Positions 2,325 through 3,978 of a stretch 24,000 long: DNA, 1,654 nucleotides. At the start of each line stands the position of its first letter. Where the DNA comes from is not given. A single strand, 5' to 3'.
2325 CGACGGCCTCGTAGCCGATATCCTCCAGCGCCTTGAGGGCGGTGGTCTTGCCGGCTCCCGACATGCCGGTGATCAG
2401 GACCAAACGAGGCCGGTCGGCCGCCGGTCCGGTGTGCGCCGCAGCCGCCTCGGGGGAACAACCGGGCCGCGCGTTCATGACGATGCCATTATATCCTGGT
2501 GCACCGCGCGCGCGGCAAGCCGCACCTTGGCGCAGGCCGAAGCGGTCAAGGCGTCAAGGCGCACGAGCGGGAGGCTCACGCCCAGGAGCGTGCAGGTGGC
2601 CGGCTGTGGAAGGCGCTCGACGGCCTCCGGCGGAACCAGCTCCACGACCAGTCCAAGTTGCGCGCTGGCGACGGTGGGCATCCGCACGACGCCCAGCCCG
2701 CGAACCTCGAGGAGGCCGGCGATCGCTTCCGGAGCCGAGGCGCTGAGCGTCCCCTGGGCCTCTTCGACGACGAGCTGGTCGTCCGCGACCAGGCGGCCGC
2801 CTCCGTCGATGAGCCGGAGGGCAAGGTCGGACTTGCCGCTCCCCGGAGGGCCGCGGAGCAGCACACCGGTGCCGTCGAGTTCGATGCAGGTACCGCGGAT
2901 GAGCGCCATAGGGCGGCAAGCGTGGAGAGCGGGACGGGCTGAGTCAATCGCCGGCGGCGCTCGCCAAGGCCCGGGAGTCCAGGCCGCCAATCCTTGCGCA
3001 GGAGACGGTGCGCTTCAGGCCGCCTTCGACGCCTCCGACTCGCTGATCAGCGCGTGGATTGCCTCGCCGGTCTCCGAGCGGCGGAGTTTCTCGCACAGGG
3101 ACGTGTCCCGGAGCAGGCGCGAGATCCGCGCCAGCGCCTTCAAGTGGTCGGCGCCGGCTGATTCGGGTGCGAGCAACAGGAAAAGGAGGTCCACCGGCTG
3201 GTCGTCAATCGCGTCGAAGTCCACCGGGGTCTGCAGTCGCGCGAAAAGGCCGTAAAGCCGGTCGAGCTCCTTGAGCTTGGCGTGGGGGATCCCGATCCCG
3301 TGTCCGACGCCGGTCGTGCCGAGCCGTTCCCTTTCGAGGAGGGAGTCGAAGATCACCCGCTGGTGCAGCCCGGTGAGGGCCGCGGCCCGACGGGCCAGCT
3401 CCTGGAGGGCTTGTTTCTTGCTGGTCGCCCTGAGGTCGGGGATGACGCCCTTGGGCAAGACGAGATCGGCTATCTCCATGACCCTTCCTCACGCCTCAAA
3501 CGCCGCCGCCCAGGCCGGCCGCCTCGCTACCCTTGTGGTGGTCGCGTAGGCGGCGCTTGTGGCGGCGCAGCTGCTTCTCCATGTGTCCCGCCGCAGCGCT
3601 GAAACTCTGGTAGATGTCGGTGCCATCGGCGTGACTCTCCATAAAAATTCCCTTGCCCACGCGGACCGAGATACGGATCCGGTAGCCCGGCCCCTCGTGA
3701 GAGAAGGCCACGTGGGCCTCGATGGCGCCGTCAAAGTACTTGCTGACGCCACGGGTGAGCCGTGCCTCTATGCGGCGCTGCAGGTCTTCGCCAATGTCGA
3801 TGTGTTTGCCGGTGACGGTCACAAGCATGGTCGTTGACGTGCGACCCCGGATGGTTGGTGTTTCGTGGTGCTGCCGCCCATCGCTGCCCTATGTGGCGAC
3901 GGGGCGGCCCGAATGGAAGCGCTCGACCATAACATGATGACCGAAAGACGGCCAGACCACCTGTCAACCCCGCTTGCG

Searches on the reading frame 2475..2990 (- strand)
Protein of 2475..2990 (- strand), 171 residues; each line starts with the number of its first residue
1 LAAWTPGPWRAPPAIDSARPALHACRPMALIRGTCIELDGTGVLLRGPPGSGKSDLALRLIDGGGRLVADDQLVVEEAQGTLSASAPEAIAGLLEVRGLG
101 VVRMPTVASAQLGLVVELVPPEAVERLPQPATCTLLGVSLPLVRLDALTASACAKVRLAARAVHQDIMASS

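Call 53: search_protein_families(library=pfam, proteins=[window:2475-2990:-], max_evalue=0.00001)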
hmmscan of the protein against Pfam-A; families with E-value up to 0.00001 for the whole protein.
window:2475-2990:- (171 aa): 1 family
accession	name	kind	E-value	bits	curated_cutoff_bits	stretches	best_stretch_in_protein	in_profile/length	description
PF07475.17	Hpr_kinase_C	-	1.1e-19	71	33.3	1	30-146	8-136/171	HPr Serine kinase C-terminal domain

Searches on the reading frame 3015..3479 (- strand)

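Call 53: search_protein_families(library=pfam, proteins=[window:3015-3479:-], max_evalue=0.00001)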
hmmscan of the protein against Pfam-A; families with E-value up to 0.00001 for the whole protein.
window:3015-3479:- (154 aa): 1 family
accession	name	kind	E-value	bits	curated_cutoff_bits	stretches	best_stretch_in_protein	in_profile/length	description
PF00359.27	PTS_EIIA_2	-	3.1e-32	112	27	1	11-147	7-143/144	Phosphoenolpyruvate-dependent sugar phosphotransferase system, EIIA 2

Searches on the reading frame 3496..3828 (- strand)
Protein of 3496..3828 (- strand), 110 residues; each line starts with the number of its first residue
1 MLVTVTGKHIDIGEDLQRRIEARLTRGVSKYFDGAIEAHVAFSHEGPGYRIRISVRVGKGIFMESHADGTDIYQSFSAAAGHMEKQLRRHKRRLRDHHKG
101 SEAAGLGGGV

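Call 53: search_protein_families(library=pfam, proteins=[window:3496-3828:-], max_evalue=0.00001)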
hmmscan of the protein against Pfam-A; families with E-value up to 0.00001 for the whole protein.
window:3496-3828:- (110 aa): 1 family
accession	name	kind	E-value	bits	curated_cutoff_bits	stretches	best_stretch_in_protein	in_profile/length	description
PF02482.25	Ribosomal_S30AE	-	2.2e-18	67.2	23.7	1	3-95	1-88/88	Sigma 54 modulation protein / S30EA ribosomal protein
